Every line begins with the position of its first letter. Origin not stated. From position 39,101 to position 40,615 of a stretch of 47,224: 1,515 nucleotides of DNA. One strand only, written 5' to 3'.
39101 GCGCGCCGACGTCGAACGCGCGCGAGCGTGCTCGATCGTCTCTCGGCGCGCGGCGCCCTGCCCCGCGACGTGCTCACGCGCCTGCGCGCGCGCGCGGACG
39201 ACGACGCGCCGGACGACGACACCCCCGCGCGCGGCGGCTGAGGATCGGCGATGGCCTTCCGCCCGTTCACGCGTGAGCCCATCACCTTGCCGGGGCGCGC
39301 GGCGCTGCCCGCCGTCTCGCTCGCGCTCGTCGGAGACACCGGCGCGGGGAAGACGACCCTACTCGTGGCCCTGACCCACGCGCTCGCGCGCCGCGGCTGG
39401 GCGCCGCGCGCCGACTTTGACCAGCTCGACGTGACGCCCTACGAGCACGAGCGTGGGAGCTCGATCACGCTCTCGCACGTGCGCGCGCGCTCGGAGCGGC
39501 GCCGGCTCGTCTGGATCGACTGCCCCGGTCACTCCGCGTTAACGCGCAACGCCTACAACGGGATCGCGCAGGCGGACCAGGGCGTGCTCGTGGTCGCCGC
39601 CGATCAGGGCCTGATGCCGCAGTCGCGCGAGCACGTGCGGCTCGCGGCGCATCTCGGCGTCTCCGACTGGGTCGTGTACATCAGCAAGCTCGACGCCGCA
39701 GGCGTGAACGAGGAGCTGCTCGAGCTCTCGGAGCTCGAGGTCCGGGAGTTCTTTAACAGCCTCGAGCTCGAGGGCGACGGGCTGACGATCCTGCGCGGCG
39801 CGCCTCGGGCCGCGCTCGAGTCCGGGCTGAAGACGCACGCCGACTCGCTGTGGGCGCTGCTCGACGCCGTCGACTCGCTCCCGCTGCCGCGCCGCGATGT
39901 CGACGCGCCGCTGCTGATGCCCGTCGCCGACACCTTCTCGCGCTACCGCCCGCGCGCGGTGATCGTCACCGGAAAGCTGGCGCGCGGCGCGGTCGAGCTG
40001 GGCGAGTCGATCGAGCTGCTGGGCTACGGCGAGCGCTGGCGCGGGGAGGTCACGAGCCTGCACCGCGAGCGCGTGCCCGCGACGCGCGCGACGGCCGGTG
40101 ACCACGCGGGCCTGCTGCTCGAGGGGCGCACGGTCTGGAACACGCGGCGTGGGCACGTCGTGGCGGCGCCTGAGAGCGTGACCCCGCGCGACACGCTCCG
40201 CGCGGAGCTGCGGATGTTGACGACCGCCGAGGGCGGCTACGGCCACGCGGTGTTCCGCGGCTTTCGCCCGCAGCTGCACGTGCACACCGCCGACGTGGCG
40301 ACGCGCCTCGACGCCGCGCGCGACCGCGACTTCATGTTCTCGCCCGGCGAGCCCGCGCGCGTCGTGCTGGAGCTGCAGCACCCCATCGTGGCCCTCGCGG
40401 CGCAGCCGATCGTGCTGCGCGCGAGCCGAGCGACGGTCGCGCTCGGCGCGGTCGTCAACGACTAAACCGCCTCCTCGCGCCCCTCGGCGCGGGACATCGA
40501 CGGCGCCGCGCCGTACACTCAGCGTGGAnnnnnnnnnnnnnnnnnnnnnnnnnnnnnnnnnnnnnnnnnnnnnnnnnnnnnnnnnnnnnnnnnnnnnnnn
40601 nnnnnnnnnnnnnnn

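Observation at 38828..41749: Candidate uncharacterized module: diverged EF-Tu paralog (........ / SKLD) plus membrane metallophosphoesterase, preceded by a small secreted protein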

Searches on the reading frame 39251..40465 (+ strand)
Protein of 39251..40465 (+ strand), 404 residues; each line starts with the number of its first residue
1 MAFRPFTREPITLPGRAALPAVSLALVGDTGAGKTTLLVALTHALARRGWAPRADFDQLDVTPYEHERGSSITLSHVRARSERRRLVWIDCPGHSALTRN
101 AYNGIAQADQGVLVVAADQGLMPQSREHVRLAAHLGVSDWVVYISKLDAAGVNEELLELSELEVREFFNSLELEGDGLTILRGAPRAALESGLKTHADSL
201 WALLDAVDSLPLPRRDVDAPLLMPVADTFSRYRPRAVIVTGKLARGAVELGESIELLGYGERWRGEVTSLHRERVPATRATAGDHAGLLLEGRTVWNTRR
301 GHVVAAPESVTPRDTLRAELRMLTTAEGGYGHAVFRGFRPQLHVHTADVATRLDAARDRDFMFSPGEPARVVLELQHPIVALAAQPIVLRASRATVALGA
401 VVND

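Call 3: search_protein_families(library=pfam, proteins=[window:39251-40465:+], max_evalue=0.01)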
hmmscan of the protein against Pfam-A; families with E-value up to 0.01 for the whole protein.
window:39251-40465:+ (404 aa): 11 families
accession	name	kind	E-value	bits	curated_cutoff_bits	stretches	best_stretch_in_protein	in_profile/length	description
PF00009.33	GTP_EFTU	-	1e-31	110.5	26.5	1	22-186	4-170/188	Elongation factor Tu GTP binding domain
PF03143.23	GTP_EFTU_D3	-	6.5e-13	49.3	27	1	309-402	1-103/106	Elongation factor Tu C-terminal domain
PF03144.31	GTP_EFTU_D2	-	1.3e-08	35.6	30.3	1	237-304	2-72/73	Elongation factor Tu domain 2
PF13191.12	AAA_16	-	4.9e-06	27.6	32.6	1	23-77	26-78/167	AAA ATPase domain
PF01926.29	MMR_HSR1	-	0.00014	22.4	21.9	1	24-130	2-98/113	50S ribosome-binding GTPase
PF13401.12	AAA_22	-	0.001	19.8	27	1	23-95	7-45/130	AAA domain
PF25199.1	nSTAND_NTPase5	-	0.0016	18.7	34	0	24-51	44-72/145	Novel STAND NTPase 5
PF19993.5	DO-GTPase2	-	0.0027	17.9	27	1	24-56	3-34/226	Double-GTPase 2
PF00005.33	ABC_tran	-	0.0035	18.4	25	1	24-46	14-36/137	ABC transporter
PF03193.22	RsgA_GTPase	-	0.0037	17.5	30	0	23-44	108-129/174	RsgA GTPase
PF13481.12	AAA_25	-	0.0058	16.7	27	0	24-70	36-84/195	AAA domain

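Call 4: search_protein_families(library=ncbifam, proteins=[window:39251-40465:+], max_evalue=0.01)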
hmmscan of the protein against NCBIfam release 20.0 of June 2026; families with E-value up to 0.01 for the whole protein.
window:39251-40465:+ (404 aa): 36 families (the best 25 are shown)
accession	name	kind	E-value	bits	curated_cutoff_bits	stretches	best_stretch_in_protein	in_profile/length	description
NF009373.0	PRK12736.1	subfamily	2.3e-86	290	452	1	20-402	11-390/394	elongation factor Tu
NF009372.0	PRK12735.1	subfamily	9.5e-83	278.2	479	1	20-401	11-391/396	elongation factor Tu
NF000766.0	PRK00049.1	subfamily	5.8e-82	275.6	449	1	21-402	12-392/396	elongation factor Tu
TIGR00485.1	EF-Tu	equivalog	4.3e-81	272.6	522.4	1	20-401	11-389/394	elongation factor Tu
NF008969.0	PRK12317.1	subfamily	4.3e-39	134.3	502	1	59-354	60-353/426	elongation factor 1-alpha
TIGR00475.1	selB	equivalog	3.8e-32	111.7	242.25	1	24-313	3-266/581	selenocysteine-specific translation elongation factor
TIGR00483.1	EF-1_alpha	equivalog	5.4e-31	107.5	540.1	1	59-354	60-354/427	translation elongation factor EF-1 subunit alpha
NF004035.0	PRK05506.1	subfamily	1.7e-19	69.6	715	1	64-311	84-327/632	bifunctional sulfate adenylyltransferase subunit 1/adenylylsulfate kinase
TIGR02034.1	CysN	subfamily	5.5e-19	68.5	336.1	1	65-321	61-314/406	sulfate adenylyltransferase, large subunit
NF003478.0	PRK05124.1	equivalog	4.6e-17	61.7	590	1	65-312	88-332/475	sulfate adenylyltransferase subunit CysN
TIGR03680.1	eif2g_arch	equivalog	1.7e-15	57.2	514.5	1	20-256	4-249/407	translation initiation factor IF-2 subunit gamma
NF009381.0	PRK12740.1-5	subfamily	4.4e-15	55.1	583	1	24-153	12-142/692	elongation factor G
NF009891.0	PRK13351.1-1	equivalog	1.2e-13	50.6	597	1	23-153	11-142/681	elongation factor G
TIGR01394.1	TypA_BipA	equivalog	4.5e-13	48.3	757.3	1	25-284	5-268/594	translational GTPase TypA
NF003077.0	PRK04000.1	equivalog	2.7e-12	46.6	315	1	19-256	7-253/412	translation initiation factor IF-2 subunit gamma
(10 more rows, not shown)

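Call 5: search_solved_structures(query=window:39251-40465:+, show_alignments=2, max_evalue=1e-10)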
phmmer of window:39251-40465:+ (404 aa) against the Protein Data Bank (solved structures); distinct sequences matched with E-value up to 1e-10: 90 (the best 60 are shown).
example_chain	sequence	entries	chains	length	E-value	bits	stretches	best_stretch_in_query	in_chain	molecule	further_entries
6htw_H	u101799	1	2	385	3.6e-79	269.8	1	20-401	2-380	Elongation Factor Tu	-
6i8r_A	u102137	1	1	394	4.1e-78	266.3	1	19-401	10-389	Elongation Factor Tu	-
5w76_A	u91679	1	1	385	1.3e-76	261.4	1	20-401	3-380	Ancestral Elogation Factor N153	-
6gfu_A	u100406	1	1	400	5.5e-74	252.7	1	19-401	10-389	Elongation Factor Tu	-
5w75_A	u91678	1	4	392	1.3e-73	251.5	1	20-401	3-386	Elongation factor Tu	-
5w7q_A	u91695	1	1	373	8.3e-72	245.5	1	20-401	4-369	Consensus Elongation Factor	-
7bbn_A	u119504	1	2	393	2.4e-71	244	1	19-401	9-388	Elongation Factor Tu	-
9t8g_A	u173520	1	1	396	2.5e-70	240.7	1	19-401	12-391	Elongation factor Tu 2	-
9t9c_A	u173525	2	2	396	2.5e-70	240.7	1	19-401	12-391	Elongation factor Tu 2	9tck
5uyk_Z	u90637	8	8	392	3.3e-69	236.9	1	19-401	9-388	Elongation factor Tu 2 | Elongation factor Tu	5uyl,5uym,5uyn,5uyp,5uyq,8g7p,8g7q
1dg1_G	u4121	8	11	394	3.3e-69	236.9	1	19-401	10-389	ELONGATION FACTOR TU | Elongation factor Tu 2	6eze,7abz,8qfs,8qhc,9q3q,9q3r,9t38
1ob2_A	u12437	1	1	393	3.3e-69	236.9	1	19-401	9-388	ELONGATION FACTOR TU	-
1efc_A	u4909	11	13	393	3.3e-69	236.9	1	19-401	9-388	PROTEIN (ELONGATION FACTOR) | Elongation Factor Tu | Elongation factor Tu 2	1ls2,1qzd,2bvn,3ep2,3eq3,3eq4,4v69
3u2q_A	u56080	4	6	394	3.3e-69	236.9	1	19-401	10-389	Elongation factor Tu 1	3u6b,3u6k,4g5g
4p3y_A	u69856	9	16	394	3.3e-69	236.9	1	19-401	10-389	Elongation factor Tu 1 | Elongation factor Tu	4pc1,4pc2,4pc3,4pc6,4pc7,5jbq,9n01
1exm_A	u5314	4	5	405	9.5e-68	232.1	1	20-401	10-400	ELONGATION FACTOR TU (EF-TU) | ELONGATION FACTOR TU | Elongation factor Tu-A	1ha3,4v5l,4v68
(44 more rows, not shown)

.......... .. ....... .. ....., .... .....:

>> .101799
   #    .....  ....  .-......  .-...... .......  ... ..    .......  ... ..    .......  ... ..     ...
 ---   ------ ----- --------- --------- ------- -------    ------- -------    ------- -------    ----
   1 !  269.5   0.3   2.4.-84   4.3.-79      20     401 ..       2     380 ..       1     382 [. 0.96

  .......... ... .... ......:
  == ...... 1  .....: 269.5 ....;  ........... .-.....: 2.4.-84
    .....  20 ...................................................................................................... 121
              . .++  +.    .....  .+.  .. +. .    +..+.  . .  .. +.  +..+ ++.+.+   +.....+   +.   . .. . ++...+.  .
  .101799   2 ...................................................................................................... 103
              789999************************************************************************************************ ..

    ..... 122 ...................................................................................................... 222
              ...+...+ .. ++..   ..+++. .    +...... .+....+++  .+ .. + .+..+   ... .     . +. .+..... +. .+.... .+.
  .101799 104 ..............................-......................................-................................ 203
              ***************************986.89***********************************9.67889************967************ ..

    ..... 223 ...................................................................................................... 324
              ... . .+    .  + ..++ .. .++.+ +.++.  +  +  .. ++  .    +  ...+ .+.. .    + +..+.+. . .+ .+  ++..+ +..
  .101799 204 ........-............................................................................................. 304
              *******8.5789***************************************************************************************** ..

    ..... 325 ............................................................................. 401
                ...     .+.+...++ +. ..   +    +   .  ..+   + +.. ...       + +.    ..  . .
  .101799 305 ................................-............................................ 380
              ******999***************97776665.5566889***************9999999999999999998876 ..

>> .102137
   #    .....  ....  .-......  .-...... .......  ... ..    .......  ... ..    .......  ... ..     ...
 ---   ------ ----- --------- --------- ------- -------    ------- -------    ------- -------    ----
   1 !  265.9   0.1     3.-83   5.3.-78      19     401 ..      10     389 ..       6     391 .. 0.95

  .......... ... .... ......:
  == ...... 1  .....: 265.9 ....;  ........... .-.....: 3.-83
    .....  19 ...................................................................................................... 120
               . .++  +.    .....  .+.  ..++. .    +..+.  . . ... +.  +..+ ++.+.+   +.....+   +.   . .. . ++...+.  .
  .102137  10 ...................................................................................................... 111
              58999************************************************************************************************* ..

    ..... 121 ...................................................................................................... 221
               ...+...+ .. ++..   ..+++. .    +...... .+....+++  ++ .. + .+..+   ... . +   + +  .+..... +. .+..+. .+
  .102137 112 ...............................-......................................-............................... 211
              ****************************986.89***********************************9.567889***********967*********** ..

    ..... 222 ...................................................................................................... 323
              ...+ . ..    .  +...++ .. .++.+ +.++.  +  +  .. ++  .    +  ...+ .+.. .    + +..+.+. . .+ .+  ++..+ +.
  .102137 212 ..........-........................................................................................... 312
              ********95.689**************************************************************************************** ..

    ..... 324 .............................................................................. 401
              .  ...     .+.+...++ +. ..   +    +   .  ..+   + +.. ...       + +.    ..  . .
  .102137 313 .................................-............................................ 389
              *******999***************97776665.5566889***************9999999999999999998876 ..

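Call 6: find_homologous_proteins(query=window:39251-40465:+, max_evalue=1e-20)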
Query window:39251-40465:+ (404 aa): 12 proteins with E <= 1e-20 among 8000 candidates.
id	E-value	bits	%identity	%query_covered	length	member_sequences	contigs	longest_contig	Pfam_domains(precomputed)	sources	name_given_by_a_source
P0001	2.0e-261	885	100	100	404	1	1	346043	PF03143.24,PF00009.34,PF13191.13,PF03144.32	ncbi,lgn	-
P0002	1.2e-206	704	81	100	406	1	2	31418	PF03143.24,PF00009.34,PF03144.32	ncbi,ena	-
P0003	2.7e-126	440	56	100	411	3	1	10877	PF03143.24,PF00009.34,PF03144.32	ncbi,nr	ncbi:MAG: 50S ribosome-binding GTPase [Myxococcales bacterium]|nr:50S ribosome-binding GTPase [Myxoc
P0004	5.2e-67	245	37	95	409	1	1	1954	PF03143.24,PF00009.34,PF03144.32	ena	-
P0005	1.3e-66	243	37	95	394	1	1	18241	PF03143.24,PF00009.34,PF03144.32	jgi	jgi:elongation factor Tu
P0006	2.9e-62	229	38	95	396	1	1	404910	PF03143.24,PF00009.34,PF03144.32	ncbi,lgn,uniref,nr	ncbi:elongation factor Tu [Streptomyces sp. RS10V-4]|uniref:elongation factor Tu n=1 Tax=Streptomyce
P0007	1.3e-60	224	38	95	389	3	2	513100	PF03143.24,PF00009.34,PF03144.32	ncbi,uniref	ncbi:elongation factor Tu [Streptomyces bauhiniae]|uniref:elongation factor Tu n=1 Tax=Streptomyces 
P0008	2.8e-60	222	38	95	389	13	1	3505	PF03143.24,PF00009.34,PF03144.32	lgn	-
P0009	8.4e-60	221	37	95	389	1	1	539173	PF03143.24,PF00009.34,PF03144.32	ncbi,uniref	ncbi:elongation factor Tu [Streptomyces sp. NPDC007903]|uniref:elongation factor Tu n=1 Tax=Streptom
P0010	1.7e-55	207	38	95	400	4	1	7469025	PF03143.24,PF00009.34,PF03144.32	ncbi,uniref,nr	ncbi:elongation factor Tu [Streptomyces sp. B3I7]|uniref:elongation factor Tu n=1 Tax=Streptomyces s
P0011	2.4e-35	140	34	96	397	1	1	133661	PF00009.34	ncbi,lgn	-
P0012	7.5e-21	93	32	91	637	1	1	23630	PF01926.30,PF09107.18,PF00009.34,PF25461.2,PF03144.32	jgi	jgi:selenocysteine-specific elongation factor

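Call 8: find_encoding_contigs(protein=P0002, flank=8000)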
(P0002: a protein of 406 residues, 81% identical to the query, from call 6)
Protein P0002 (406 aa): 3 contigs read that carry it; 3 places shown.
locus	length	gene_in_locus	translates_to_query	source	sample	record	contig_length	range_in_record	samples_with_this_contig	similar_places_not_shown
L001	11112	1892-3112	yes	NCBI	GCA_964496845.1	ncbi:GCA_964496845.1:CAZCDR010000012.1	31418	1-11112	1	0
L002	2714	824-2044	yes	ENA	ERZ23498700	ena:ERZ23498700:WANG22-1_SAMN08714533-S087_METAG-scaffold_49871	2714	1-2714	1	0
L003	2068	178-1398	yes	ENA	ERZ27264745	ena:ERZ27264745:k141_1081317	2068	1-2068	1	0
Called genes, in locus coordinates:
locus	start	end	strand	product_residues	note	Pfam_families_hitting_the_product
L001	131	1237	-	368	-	-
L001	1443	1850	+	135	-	-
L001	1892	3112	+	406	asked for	PF00009:GTP_EFTU, PF03144:GTP_EFTU_D2, PF03143:GTP_EFTU_D3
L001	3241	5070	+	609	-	-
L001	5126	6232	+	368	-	-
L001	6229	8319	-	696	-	PF11845:Tll0287-like, PF00672:HAMP, PF07730:HisKA_3, PF02518:HATPase_c (weak), PF00072:Response_reg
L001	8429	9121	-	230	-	PF00072:Response_reg, PF00196:GerE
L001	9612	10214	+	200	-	PF12724:Flavodoxin_5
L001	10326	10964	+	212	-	-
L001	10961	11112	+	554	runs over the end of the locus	PF07626:PSD3, PF07637:PSD5, PF07631:PSD4, PF07627:PSCyt3, PF07624:PSD2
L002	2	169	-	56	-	?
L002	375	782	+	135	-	-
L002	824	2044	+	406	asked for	PF00009:GTP_EFTU, PF03144:GTP_EFTU_D2, PF03143:GTP_EFTU_D3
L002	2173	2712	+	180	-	?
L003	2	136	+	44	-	?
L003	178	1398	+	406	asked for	PF00009:GTP_EFTU, PF03144:GTP_EFTU_D2, PF03143:GTP_EFTU_D3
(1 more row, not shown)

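Call 9: find_encoding_contigs(protein=P0003, flank=8000)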
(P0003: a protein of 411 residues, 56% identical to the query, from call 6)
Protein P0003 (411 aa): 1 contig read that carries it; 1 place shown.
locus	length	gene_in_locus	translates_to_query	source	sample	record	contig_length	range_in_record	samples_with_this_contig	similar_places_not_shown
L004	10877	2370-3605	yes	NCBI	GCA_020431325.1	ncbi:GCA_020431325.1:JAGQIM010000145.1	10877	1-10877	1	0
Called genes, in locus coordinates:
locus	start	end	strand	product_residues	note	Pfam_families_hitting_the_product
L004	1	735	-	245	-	?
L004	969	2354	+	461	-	PF01053:Cys_Met_Meta_PP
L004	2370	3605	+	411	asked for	PF00009:GTP_EFTU, PF03144:GTP_EFTU_D2, PF03143:GTP_EFTU_D3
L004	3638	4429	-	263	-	PF01936:NYN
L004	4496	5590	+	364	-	-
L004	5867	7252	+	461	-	PF00512:HisKA, PF02518:HATPase_c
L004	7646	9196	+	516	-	PF01823:MACPF, PF00045:Hemopexin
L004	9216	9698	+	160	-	PF05128:DUF697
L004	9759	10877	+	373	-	PF00122:E1-E2_ATPase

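Call 13: find_encoding_contigs(protein=P0011, flank=8000)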
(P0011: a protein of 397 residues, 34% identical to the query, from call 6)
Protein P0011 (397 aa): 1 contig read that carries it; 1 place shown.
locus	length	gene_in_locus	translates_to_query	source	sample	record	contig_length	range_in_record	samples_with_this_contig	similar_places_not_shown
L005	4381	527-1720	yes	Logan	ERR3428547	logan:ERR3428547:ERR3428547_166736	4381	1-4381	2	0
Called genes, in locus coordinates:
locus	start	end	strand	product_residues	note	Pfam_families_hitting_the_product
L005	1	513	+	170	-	?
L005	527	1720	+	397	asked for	PF00009:GTP_EFTU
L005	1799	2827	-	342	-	-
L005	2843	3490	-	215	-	PF12804:NTP_transf_3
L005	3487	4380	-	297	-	?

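Call 14: find_encoding_contigs(protein=P0001, flank=10000)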
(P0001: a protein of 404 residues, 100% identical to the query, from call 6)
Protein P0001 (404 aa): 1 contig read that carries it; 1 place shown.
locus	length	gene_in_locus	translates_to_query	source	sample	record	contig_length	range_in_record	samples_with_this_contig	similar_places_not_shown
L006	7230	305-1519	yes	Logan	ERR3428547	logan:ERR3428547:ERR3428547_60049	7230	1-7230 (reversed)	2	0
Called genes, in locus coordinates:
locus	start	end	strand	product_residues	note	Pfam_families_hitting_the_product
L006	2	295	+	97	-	?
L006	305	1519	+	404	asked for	PF00009:GTP_EFTU, PF13191:AAA_16 (weak), PF03144:GTP_EFTU_D2, PF03143:GTP_EFTU_D3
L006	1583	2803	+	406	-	PF00149:Metallophos, PF12850:Metallophos_2 (weak)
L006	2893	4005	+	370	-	-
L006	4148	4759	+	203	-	PF12641:Flavodoxin_3 (faint), PF12724:Flavodoxin_5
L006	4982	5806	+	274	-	-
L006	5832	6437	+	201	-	PF13302:Acetyltransf_3, PF00583:Acetyltransf_1, PF13420:Acetyltransf_4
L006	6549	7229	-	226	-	?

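Call 16: find_related_loci(query=A2, collection=genome_contigs, flank=8000)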
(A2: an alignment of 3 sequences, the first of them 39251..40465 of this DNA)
Query A2 (404 aa) in genome_contigs; peptide patterns used: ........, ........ (x = any residue, [..] = any of these).
74 stretches matched a pattern; 1 encode a relative of the query (tblastn E <= 1e-3); 1 distinct loci.
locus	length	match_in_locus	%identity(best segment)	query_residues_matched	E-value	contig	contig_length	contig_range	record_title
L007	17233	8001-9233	56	1-403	2e-122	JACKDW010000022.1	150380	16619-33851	MAG: Myxococcales bacterium isolate HK-STAS-MYXO-17 HK-STAS-MYXO-17_22, whole genome shotgun sequence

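Call 18: search_protein_families(library=pfam, proteins=[L005:1-513:+, L005:1799-2827:-, L005:3487-4380:-, L007:6486-7985:+, L007:10076-11221:+, L007:4852-6459:-, L001:3241-5070:+, L001:5126-6232:+, L004:3638-4429:-], max_evalue=0.001)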
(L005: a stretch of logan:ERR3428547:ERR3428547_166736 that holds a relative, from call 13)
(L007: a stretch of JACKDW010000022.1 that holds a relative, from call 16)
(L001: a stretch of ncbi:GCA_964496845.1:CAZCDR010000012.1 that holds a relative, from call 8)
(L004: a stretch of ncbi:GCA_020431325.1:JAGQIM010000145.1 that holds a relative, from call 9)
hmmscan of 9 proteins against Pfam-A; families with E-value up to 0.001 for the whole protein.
L005:1-513:+ (170 aa): 1 family
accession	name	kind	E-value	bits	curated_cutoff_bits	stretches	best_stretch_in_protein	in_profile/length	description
PF00004.35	AAA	-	1.5e-13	51.8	21.2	1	1-90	37-130/131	ATPase family associated with various cellular activities (AAA)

L005:1799-2827:- (342 aa): 0 families

L005:3487-4380:- (297 aa): 2 families
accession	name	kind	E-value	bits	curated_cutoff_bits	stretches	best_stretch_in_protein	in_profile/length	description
PF13478.12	XdhC_C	-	3.8e-43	147.4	29.7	1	147-288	1-125/125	XdhC Rossmann domain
PF02625.21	XdhC_CoxI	-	5.5e-06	26.6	24.3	1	1-23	38-60/68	XdhC and CoxI family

L007:6486-7985:+ (499 aa): 1 family
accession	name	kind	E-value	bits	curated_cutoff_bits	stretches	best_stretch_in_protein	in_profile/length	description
PF01053.26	Cys_Met_Meta_PP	-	4.1e-54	184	27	1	123-471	44-380/381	Cys/Met metabolism PLP-dependent enzyme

L007:10076-11221:+ (381 aa): 0 families

L007:4852-6459:- (535 aa): 1 family
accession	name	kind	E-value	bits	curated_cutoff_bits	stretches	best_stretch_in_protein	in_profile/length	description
PF02585.22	PIG-L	-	7e-23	82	28.2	1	280-425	1-126/129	GlcNAc-PI de-N-acetylase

L001:3241-5070:+ (609 aa): 2 families
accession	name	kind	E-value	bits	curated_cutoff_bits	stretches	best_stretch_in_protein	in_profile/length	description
PF00149.33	Metallophos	-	3.7e-09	37.7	21.5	1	380-546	1-190/191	Calcineurin-like phosphoesterase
PF12850.12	Metallophos_2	-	5.8e-05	23.6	27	1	381-546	2-118/154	Calcineurin-like phosphoesterase superfamily domain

L001:5126-6232:+ (368 aa): 0 families

L004:3638-4429:- (263 aa): 1 family
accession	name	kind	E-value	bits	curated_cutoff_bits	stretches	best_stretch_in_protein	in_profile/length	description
PF01936.24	NYN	-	8.9e-14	52.7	24.2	1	114-218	26-124/145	NYN domain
